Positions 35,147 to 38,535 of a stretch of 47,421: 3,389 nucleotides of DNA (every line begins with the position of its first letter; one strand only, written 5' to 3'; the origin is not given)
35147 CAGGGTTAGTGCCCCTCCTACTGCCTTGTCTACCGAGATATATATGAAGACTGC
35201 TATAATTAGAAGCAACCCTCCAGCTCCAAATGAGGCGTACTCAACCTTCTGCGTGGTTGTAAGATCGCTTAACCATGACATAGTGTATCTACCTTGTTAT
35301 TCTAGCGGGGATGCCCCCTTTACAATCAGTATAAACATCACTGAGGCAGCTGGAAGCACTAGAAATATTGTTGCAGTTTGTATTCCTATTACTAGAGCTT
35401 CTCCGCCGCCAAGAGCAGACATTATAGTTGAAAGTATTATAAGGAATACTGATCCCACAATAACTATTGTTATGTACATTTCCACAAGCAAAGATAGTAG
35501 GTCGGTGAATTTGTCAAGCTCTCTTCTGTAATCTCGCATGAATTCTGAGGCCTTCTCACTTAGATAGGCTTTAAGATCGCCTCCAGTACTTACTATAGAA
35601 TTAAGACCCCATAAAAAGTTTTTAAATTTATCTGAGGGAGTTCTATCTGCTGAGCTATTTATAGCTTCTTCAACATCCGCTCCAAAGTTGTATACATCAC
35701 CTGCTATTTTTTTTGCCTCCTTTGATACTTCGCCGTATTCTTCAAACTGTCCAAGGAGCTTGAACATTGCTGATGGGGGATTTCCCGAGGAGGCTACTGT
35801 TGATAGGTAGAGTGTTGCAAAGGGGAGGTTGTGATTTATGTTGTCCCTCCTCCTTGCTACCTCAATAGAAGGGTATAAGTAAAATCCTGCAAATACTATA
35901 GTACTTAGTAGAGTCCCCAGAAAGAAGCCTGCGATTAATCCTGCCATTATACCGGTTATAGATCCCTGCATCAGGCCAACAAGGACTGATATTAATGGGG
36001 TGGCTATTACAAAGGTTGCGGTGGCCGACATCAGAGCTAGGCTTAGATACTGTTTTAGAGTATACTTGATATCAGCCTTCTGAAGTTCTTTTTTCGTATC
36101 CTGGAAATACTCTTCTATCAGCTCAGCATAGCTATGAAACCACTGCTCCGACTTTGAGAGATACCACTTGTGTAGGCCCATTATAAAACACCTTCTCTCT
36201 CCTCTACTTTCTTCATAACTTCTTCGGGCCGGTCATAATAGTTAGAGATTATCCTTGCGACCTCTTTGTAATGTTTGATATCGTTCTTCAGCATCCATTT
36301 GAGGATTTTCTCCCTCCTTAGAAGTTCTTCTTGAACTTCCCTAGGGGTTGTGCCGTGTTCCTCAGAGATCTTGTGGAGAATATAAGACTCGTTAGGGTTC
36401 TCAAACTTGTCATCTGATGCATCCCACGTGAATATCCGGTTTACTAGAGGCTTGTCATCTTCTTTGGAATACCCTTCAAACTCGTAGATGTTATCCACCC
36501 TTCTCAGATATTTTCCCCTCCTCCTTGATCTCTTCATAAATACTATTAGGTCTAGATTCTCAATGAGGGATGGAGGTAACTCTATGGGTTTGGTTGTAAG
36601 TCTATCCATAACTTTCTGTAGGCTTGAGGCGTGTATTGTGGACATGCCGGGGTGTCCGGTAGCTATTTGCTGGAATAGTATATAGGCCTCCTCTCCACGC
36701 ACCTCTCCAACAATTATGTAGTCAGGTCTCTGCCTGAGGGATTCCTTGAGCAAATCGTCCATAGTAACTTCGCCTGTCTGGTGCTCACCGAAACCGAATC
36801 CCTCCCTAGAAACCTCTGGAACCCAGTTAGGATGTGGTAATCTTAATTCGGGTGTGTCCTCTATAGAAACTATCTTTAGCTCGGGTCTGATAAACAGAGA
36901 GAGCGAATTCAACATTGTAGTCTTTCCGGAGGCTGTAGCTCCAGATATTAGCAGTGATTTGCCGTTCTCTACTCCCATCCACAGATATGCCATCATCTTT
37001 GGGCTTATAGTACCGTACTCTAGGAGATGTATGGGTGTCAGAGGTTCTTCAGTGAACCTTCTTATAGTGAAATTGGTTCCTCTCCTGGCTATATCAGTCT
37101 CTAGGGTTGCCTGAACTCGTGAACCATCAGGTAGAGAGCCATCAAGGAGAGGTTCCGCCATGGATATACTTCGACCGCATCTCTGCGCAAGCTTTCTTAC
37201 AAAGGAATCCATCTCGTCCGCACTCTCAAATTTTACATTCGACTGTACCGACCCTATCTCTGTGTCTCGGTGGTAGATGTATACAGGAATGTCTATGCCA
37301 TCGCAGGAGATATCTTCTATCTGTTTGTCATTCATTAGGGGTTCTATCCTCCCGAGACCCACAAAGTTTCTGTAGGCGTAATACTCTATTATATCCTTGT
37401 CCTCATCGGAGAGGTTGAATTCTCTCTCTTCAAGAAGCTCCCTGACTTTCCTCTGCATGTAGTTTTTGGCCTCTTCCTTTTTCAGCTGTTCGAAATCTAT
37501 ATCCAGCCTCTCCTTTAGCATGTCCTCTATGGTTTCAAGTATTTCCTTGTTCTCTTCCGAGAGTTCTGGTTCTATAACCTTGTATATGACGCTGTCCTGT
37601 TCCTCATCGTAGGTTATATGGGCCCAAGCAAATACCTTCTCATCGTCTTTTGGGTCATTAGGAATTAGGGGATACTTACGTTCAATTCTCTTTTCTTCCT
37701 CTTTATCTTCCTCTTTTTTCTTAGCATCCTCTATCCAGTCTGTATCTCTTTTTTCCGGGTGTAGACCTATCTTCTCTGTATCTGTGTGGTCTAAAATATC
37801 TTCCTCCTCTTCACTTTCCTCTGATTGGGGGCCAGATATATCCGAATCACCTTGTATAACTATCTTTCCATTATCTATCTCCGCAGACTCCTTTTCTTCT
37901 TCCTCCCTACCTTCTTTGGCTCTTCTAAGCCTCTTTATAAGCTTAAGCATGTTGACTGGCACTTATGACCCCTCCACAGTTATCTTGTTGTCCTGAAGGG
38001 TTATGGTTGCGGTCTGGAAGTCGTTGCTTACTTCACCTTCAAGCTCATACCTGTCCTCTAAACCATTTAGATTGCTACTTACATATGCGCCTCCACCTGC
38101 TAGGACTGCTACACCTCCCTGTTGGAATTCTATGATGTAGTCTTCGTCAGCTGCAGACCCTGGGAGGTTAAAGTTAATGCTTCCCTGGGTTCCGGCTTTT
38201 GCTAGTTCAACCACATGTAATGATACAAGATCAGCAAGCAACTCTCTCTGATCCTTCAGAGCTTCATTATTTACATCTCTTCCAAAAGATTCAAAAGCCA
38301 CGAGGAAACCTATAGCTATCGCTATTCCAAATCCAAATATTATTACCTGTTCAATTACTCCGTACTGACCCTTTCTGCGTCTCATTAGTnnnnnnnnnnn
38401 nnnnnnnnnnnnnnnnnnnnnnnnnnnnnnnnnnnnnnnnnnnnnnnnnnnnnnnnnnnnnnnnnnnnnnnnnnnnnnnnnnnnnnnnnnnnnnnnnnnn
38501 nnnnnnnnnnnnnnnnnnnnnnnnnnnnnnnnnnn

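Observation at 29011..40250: Ten-gene Epd/Tad-like type IV filament operon whose distal half encodes three oversized pilin-like proteins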

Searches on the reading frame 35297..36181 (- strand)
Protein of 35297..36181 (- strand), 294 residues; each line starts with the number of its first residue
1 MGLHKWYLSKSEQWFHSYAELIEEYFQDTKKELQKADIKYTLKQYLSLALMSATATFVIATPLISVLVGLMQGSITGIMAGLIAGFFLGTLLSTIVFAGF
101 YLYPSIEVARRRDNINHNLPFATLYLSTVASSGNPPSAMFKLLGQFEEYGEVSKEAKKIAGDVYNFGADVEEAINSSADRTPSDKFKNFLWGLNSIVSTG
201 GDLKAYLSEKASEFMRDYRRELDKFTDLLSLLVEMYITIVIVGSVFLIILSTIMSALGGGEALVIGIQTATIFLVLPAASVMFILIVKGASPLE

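Call 3: search_protein_families(library=pfam, proteins=[window:35297-36181:-], max_evalue=0.1)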
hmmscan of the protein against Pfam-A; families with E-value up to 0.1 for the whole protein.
window:35297-36181:- (294 aa): 2 families
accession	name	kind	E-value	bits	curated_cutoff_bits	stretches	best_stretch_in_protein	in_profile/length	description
PF00482.28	T2SSF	-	1.8e-16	60.6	25.2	1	124-250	3-124/125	Type II secretion system (T2SS), protein F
PF23864.1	DUF7222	-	0.056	14.1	27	0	9-53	38-82/108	Domain of unknown function (DUF7222)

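Call 4: search_protein_families(library=ncbifam, proteins=[window:35297-36181:-], max_evalue=0.1)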
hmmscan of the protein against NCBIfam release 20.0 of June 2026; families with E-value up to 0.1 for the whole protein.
window:35297-36181:- (294 aa): 6 families
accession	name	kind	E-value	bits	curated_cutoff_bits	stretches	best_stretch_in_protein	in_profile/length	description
NF004704.2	PRK06041.1-2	equivalog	1.9e-28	99.5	550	1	53-292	13-248/555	archaellar assembly protein ArlJ/FlaJ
NF004705.1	PRK06041.1-3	equivalog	1.4e-23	83.6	400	1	115-288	3-174/465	archaellar assembly protein ArlJ/FlaJ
NF053673.1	bindosome_BasF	exception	2.6e-16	59.3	1300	1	59-274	146-360/656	bindosome assembly system membrane anchoring protein BasF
NF046075.1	UpsF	equivalog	2.2e-15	56.4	400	1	39-273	17-242/484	membrane pilin protein UpsF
NF004703.2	PRK06041.1-1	equivalog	1.2e-07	30.5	570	1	110-283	31-205/525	archaellar assembly protein ArlJ/FlaJ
NF043039.1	HgcAB_like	equivalog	0.0014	18.3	285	1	17-91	126-199/350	HgcAB-like fusion protein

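Call 13: find_encoding_contigs(protein=window:35297-36181:-, flank=10000, max_places=6)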
Protein window:35297-36181:- (294 aa): 1 contig read that carries it; 1 place shown.
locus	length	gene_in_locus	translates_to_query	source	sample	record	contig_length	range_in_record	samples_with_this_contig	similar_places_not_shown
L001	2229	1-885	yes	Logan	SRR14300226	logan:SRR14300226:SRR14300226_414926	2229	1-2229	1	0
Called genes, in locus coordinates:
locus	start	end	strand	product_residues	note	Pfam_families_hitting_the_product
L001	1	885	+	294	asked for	PF00482:T2SSF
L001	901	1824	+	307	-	PF00482:T2SSF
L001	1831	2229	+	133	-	?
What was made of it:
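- Tried and rejected: The platform protein led only to a 2.2-kb contig (call 13).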

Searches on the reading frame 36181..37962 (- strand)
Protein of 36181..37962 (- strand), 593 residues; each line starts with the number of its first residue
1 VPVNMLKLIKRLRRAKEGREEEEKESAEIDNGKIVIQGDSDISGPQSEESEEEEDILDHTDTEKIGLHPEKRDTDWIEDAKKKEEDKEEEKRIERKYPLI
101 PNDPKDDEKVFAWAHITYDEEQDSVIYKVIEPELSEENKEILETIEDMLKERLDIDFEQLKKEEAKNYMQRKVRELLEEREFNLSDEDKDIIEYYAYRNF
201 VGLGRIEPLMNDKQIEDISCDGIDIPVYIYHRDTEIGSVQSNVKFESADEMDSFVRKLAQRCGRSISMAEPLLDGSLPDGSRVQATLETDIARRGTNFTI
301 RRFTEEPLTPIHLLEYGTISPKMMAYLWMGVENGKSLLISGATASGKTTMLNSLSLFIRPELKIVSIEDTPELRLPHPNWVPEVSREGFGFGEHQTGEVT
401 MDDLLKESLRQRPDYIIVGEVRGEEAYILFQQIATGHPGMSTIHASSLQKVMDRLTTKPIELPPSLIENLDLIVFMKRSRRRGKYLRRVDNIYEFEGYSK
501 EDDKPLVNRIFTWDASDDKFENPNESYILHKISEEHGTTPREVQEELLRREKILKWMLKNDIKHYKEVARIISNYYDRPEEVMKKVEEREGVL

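Call 3: search_protein_families(library=pfam, proteins=[window:36181-37962:-], max_evalue=0.1)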
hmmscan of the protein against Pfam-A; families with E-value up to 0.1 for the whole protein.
window:36181-37962:- (593 aa): 6 families
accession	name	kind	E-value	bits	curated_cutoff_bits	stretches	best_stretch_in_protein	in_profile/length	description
PF00437.27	T2SSE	-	1.3e-34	120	24.9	1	227-457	27-257/370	Type II/IV secretion system protein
PF23989.1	PilB3_C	-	6.1e-10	39.6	27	1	523-591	7-75/83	PilB3-like, C-terminal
PF20720.3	nSTAND3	-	0.01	16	27.2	1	333-372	16-56/155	Novel STAND NTPase 3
PF13555.12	AAA_29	-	0.044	14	27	1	333-360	22-48/61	P-loop containing region of AAA domain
PF13401.12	AAA_22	-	0.059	14.1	27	0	334-361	5-35/130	AAA domain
PF00005.33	ABC_tran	-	0.063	14.3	25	0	330-369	7-46/137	ABC transporter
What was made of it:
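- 36181..37962 (-): Assembly ATPase (PilB/VirB11 family), 593 aa, with an acidic, Lys-rich N-terminal extension of about 110 aa. T2SSE 1.3e-34 and PilB3_C 6.1e-10, 39.6 bits, above the cut-off of 27 (call 3).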

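Call 4: search_protein_families(library=ncbifam, proteins=[window:36181-37962:-], max_evalue=0.1)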
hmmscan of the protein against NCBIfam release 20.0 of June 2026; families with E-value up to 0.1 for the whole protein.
window:36181-37962:- (593 aa): 24 families
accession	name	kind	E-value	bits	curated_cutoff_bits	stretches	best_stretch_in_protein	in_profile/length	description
NF058587.1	archaellum_moto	equivalog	1e-132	443.6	550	1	113-577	41-519/527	archaellum flagellar ATPase motor FlaI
NF053672.1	bindosome_BasE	exception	1.6e-56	192.1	1000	1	118-577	54-509/512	bindosome assembly system ATPase subunit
TIGR03819.1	heli_sec_ATPase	hypoth_equivalog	1.8e-51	175.3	373.15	1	192-456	41-298/340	TadA family conjugal transfer-associated ATPase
TIGR02788.1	VirB11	equivalog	5.5e-41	140.6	249.95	2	322-456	132-263/308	P-type DNA transfer ATPase VirB11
TIGR02782.1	TrbB_P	equivalog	7.5e-33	114.1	304.55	1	236-499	39-297/303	P-type conjugative transfer ATPase TrbB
NF010475.0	PRK13900.1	equivalog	1.4e-30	106.5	389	2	322-483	148-316/333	type IV secretion system ATPase VirB11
NF010469.0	PRK13894.1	subfamily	1.8e-29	103.1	508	1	250-500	66-312/320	conjugal transfer ATPase TrbB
NF010425.0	PRK13851.1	equivalog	7.8e-24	84.2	461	1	323-448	151-273/344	type IV secretion system protein VirB11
NF010407.0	PRK13833.1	subfamily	6.6e-23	81.6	499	1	263-500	74-305/323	conjugal transfer protein TrbB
NF041000.1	ATPase_ComGA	equivalog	5.8e-17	61.6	300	1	337-457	131-244/267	competence type IV pilus ATPase ComGA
TIGR02538.1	type_IV_pilB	equivalog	5.3e-13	48.4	675.65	1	337-461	319-435/564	type IV-A pilus assembly ATPase PilB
TIGR01420.1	pilT_fam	subfamily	2.1e-12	46.9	319.1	1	337-456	125-240/343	PilT/PilU family type 4a pilus ATPase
NF007755.0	PRK10436.1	equivalog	6.4e-12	44.9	617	1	337-461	222-338/465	type II secretion system protein GspE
TIGR02533.1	type_II_gspE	equivalog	3.8e-11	42.3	630.25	1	337-461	246-362/486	type II secretion system ATPase GspE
TIGR02525.1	plasmid_TraJ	equivalog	3.2e-09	36.3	368.3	1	338-459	153-274/372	plasmid transfer ATPase TraJ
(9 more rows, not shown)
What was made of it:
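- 36181..37962 (-): Below the FlaI, BasE and TadA equivalog cut-offs (call 4).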

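Call 11: find_encoding_contigs(protein=window:36181-37962:-, flank=10000, max_places=6)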
Protein window:36181-37962:- (593 aa): no gene with exactly this product is on record in the collection.
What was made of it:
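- Tried and rejected: Exact look-up of the ATPase (call 11).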

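Call 37: search_solved_structures(query=window:36181-37962:-, max_evalue=1e-10)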
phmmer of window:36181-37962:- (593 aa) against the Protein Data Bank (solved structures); distinct sequences matched with E-value up to 1e-10: 9.
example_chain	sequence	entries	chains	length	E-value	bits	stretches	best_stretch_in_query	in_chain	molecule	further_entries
2oap_1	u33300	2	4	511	3.3e-120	405.8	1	111-588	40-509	Type II secretion system protein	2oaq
4ii7_A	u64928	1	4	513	1.8e-84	287.8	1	111-569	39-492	FlaI ATPase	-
4ihq_A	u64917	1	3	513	1.1e-83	285.2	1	111-569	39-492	FlaI ATPase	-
8rkd_E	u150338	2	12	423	2e-44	155.6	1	151-503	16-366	Pilus assembly ATPase CpaF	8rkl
8rjf_A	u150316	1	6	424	2e-44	155.5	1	151-503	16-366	Pilus assembly ATPase CpaF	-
9e24_A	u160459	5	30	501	2.7e-44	155.1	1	147-502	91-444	CpaF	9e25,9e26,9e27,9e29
1g6o_A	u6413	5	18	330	5e-21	78.3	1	253-456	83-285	CAG-ALPHA | virB11 homolog | Cag-alfa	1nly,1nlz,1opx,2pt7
6bge_A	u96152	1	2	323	5.1e-21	78.3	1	253-456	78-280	VirB11-like protein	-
2gza_A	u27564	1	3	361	1.1e-17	67.3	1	286-457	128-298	Type IV secretion system protein VirB11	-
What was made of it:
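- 36181..37962 (-): Best PDB sequence match is 2OAP, an Archaeoglobus fulgidus secretion ATPase (3.3e-120), ahead of FlaI (1.8e-84) (call 37).
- On Archaellum: The ATPase is closer to PDB 2OAP than to FlaI (call 37).
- Closest known: Bacterial Tad/Flp pilus. Same: A CpaF-like ATPase (PDB CpaF 2e-44, call 37) and a platform split into two TadB/TadC-like genes.
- Best PDB relative is a non-archaellar A. fulgidus ATPase (call 37). The ATPase is closer to a non-archaellar A. fulgidus ATPase than to FlaI (call 37).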

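Call 52: search_dna_similar(query=window:36181-37962:-, collection=plasmids, mode=protein, max_rows=25)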
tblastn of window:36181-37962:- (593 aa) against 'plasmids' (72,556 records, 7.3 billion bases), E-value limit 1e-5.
The search stops at 5000 records and this limit was reached: more records match than are counted here, and every count below describes the 5000 best-scoring records only.
Records with a match: at least 5000; places in all: 5773; records where one place covers at least 80% of the query: 0.
Best place of each record, by identity: <60% 5000.
By first word of the organism name: Escherichia 612; Bacillus 486; Rhizobium 417; Agrobacterium 295; Campylobacter 280; Klebsiella 177; Sinorhizobium 158; Ralstonia 151; Salmonella 148; Streptomyces 137; and 274 more.
By predicted mobility (MOB-suite, as given by PLSDB): conjugative 3040; non-mobilizable 1245; mobilizable 715.
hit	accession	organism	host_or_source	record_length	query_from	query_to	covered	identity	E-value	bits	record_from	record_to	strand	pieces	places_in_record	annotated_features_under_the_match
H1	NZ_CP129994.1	Salinibaculum sp. KK48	cell culture,sediment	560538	132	590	77%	40.3%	4e-95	326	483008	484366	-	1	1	ATPase, T2SS/T4P/T4SS family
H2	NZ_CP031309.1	Natronorubrum bangense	Cell culture,The Bange salt-alkaline ...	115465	111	503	66%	43.5%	4e-83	335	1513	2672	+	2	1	hypothetical protein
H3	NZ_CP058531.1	Halobaculum halophilum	cell culture,sediment in salt lake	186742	194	586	66%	42.0%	7e-91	314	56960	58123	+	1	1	type II/IV secretion system ATPase subunit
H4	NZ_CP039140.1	Haloferax mediterranei ATCC 33500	Cell culture,Spain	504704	194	583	66%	41.8%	2e-91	316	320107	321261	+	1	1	none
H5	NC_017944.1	Haloferax mediterranei ATCC 33500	-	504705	194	583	66%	41.8%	2e-91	316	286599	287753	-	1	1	none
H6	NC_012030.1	Halorubrum lacusprofundi ATCC 49239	-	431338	176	458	48%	48.8%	1e-75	270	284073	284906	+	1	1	type II/IV secretion system ATPase subunit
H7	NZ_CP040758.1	Paracoccus liaowanqingii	Tibetan antelope,cell culture,feces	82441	124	518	67%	30.5%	2e-43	174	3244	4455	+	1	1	CpaF family protein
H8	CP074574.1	Mycoplasmatota bacterium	single cell,cold seep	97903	99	445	59%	34.3%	4e-37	155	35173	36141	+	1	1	CpaF family protein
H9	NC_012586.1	Sinorhizobium fredii NGR234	-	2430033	134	455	54%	36.7%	1e-39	162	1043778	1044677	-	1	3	record has no annotation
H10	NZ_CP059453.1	Azospirillum brasilense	Prokaryotes,soil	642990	142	541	67%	29.4%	1e-34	148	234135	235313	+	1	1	CpaF family protein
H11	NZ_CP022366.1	Azospirillum sp. TSH58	single cell,paddy soils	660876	142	545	68%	28.9%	5e-34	146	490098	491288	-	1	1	CpaF family protein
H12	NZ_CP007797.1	Azospirillum argentinense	Triticum aestivum L.,Root,wheat ...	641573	142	541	67%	29.2%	2e-34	147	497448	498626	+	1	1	CpaF family protein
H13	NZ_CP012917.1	Azospirillum brasilense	Digitaria eriantha,microbe,root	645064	142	541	67%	29.2%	7e-34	145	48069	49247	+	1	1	CpaF family protein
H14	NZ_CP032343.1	Azospirillum brasilense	soil sample,Agricultural field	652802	142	541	67%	29.2%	7e-34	145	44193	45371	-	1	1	CpaF family protein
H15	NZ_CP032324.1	Azospirillum argentinense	soil sample,Agricultural field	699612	142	541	67%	29.2%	7e-34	145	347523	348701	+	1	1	CpaF family protein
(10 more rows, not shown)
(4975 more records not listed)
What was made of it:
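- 36181..37962 (-): It is 40-49 % identical to haloarchaeal plasmid PilB proteins (call 52).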

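Call 53: get_annotated_region(hit=H1, flank=9000)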
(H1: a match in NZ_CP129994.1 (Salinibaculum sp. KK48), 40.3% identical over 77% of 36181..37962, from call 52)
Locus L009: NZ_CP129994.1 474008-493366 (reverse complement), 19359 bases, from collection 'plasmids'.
description: Salinibaculum sp. KK48 plasmid unnamed2, complete sequence
organism: Salinibaculum sp. KK48 (NCBI taxid 3058903)
taxonomy: Archaea; Euryarchaeota; Halobacteria; Halobacteriales; Haloarculaceae; Salinibaculum; Salinibaculum sp. KK48
host: -; source: cell culture,sediment; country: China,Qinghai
typing (MOB-suite, as given by PLSDB): non-mobilizable
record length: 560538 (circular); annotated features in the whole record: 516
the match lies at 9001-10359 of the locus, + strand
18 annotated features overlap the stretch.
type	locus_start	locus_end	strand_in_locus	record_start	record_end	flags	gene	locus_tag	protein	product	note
CDS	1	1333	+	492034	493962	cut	-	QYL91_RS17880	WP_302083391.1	TFIIB-type zinc ribbon-containing protein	-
CDS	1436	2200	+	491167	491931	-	nucS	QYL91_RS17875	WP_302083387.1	endonuclease NucS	-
CDS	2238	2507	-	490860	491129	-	-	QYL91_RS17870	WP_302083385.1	hypothetical protein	-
CDS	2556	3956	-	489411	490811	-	-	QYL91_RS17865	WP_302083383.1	hypothetical protein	-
CDS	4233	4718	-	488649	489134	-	-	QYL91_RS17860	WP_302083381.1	type IV pilin N-terminal domain-containing protein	-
CDS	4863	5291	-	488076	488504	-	-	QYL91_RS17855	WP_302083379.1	type IV pilin N-terminal domain-containing protein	-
CDS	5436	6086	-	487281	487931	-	-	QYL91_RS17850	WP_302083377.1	DNA-binding protein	-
CDS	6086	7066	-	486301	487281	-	-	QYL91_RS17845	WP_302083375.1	replication factor A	-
CDS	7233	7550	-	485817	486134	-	-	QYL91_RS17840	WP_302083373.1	FUN14 domain-containing protein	-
CDS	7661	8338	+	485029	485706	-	-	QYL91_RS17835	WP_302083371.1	hypothetical protein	-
CDS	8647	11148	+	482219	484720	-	-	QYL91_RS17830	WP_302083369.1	ATPase, T2SS/T4P/T4SS family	-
CDS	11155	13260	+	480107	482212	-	-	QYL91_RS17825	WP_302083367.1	type II secretion system F family protein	-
CDS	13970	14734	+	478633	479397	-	-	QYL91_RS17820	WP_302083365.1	hypothetical protein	-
CDS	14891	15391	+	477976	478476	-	-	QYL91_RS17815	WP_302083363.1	hypothetical protein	-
CDS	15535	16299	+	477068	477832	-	-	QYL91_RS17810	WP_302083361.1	hypothetical protein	-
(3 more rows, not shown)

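Call 54: get_annotated_region(hit=H3, flank=9000)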
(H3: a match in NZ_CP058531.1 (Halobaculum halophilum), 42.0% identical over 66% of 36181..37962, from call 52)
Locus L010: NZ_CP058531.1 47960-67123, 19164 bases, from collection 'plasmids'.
description: Halobaculum halophilum strain Gai3-2 plasmid unnamed2, complete sequence
organism: Halobaculum halophilum (NCBI taxid 2743090)
taxonomy: Archaea; Euryarchaeota; Halobacteria; Halobacteriales; Haloferacaceae; Halobaculum; Halobaculum halophilum
host: -; source: cell culture,sediment in salt lake; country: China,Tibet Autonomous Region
typing (MOB-suite, as given by PLSDB): non-mobilizable
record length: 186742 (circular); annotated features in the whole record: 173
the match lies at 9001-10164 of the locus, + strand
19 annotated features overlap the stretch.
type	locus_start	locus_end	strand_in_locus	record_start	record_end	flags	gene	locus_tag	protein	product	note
CDS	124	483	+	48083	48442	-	-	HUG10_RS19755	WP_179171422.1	hypothetical protein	-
CDS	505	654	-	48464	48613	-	-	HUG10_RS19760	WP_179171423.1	hypothetical protein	-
CDS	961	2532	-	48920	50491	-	-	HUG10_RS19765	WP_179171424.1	hypothetical protein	-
CDS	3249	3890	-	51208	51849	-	-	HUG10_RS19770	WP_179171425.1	transcriptional regulator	-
CDS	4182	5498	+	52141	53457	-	-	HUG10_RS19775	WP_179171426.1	MFS transporter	GO:0055085 - transmembrane transport [Evidence IEA]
CDS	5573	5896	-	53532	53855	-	-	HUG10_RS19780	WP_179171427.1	FUN14 domain-containing protein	-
CDS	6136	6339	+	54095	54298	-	-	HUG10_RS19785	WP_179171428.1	DUF4177 domain-containing protein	-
CDS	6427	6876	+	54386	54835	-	-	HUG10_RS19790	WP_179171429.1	type IV pilin N-terminal domain-containing protein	-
CDS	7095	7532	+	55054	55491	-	-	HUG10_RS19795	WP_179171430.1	hypothetical protein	-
CDS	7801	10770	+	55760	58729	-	-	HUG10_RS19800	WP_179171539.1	type II/IV secretion system ATPase subunit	-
CDS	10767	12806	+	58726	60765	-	-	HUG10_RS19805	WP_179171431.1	type II secretion system F family protein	-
CDS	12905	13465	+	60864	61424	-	-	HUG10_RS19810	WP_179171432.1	hypothetical protein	-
CDS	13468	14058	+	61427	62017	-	-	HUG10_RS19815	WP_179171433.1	hypothetical protein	-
CDS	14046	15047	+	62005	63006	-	-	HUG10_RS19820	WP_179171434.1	hypothetical protein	-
CDS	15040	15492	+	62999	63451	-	-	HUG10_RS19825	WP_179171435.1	hypothetical protein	-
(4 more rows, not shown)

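Call 55: search_protein_families(library=pfam, proteins=[L010:6427-6876:+, L010:7095-7532:+, L010:12905-13465:+, L010:13468-14058:+, L010:14046-15047:+, L010:15040-15492:+, L010:15485-16282:+, L009:13970-14734:+, L009:14891-15391:+, L009:15535-16299:+], max_evalue=0.01)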
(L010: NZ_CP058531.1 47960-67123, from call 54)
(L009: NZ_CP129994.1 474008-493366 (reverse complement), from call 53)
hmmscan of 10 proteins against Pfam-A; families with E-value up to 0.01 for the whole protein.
L010:6427-6876:+ (149 aa): 1 family
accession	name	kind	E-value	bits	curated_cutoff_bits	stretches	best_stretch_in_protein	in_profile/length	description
PF07790.16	Pilin_N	-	9e-23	81.4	25.2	1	11-84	1-70/78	Archaeal Type IV pilin, N-terminal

L010:7095-7532:+ (145 aa): 0 families

L010:12905-13465:+ (186 aa): 1 family
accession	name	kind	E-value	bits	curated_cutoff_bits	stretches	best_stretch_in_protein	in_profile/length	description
PF23958.1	DUF7287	-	5.3e-32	112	27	1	1-186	8-157/157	Family of unknown function (DUF7287)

L010:13468-14058:+ (196 aa): 1 family
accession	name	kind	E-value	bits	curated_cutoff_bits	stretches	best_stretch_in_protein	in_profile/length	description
PF23959.1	DUF7288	-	2.4e-65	220.8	27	1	2-193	1-184/184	Family of unknown function (DUF7288)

L010:14046-15047:+ (333 aa): 1 family
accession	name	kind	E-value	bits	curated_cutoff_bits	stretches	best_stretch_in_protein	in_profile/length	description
PF23922.1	DUF7261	-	0.0002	22.1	27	1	21-92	3-76/169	Family of unknown function (DUF7261)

L010:15040-15492:+ (150 aa): 1 family
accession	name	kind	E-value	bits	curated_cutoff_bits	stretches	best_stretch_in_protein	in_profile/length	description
PF23928.1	DUF7266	-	4.7e-25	88.4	27.6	1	3-147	2-142/145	Family of unknown function (DUF7266)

L010:15485-16282:+ (265 aa): 1 family
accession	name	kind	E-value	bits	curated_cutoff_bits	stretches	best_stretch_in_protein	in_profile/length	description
PF23960.2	DUF7289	-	6.3e-50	170.4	27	1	4-262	1-237/238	Family of unknown function (DUF7289)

L009:13970-14734:+ (254 aa): 1 family
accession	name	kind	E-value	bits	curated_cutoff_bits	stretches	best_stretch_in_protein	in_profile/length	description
PF23959.1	DUF7288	-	7.3e-31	108.4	27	1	34-251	1-184/184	Family of unknown function (DUF7288)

L009:14891-15391:+ (166 aa): 1 family
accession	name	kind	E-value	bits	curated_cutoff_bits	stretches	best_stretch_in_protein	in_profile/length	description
PF23928.1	DUF7266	-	8.3e-12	45.5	27.6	1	6-141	2-124/145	Family of unknown function (DUF7266)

L009:15535-16299:+ (254 aa): 1 family
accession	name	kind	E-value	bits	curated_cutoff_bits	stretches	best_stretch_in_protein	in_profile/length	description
PF23960.2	DUF7289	-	3.3e-15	56.7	27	1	2-249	27-238/238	Family of unknown function (DUF7289)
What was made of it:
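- On Euryarchaeal/haloarchaeal clade-2 T4P with DUF7287/7288/7261/7266/7289 pilin set: The gene position is the same as in L010 (call 55).
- Order: Pilin_N, ATPase, T2SSF, DUF7287, DUF7288, DUF7261(weak), DUF7266, DUF7289 (calls 54, 55). The accessory proteins belong to minor-pilin families that accompany PilA-type pilins in haloarchaea (call 55).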

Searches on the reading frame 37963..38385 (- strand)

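Call 3: search_protein_families(library=pfam, proteins=[window:37963-38385:-], max_evalue=0.1)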
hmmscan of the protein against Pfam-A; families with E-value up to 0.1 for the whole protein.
window:37963-38385:- (140 aa): 0 families

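Call 4: search_protein_families(library=ncbifam, proteins=[window:37963-38385:-], max_evalue=0.1)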
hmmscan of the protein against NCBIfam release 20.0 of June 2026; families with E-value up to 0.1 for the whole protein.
window:37963-38385:- (140 aa): 1 family
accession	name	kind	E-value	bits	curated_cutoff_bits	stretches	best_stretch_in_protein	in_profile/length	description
TIGR00544.1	lgt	equivalog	0.006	16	118.9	1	19-94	25-101/280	prolipoprotein diacylglyceryl transferase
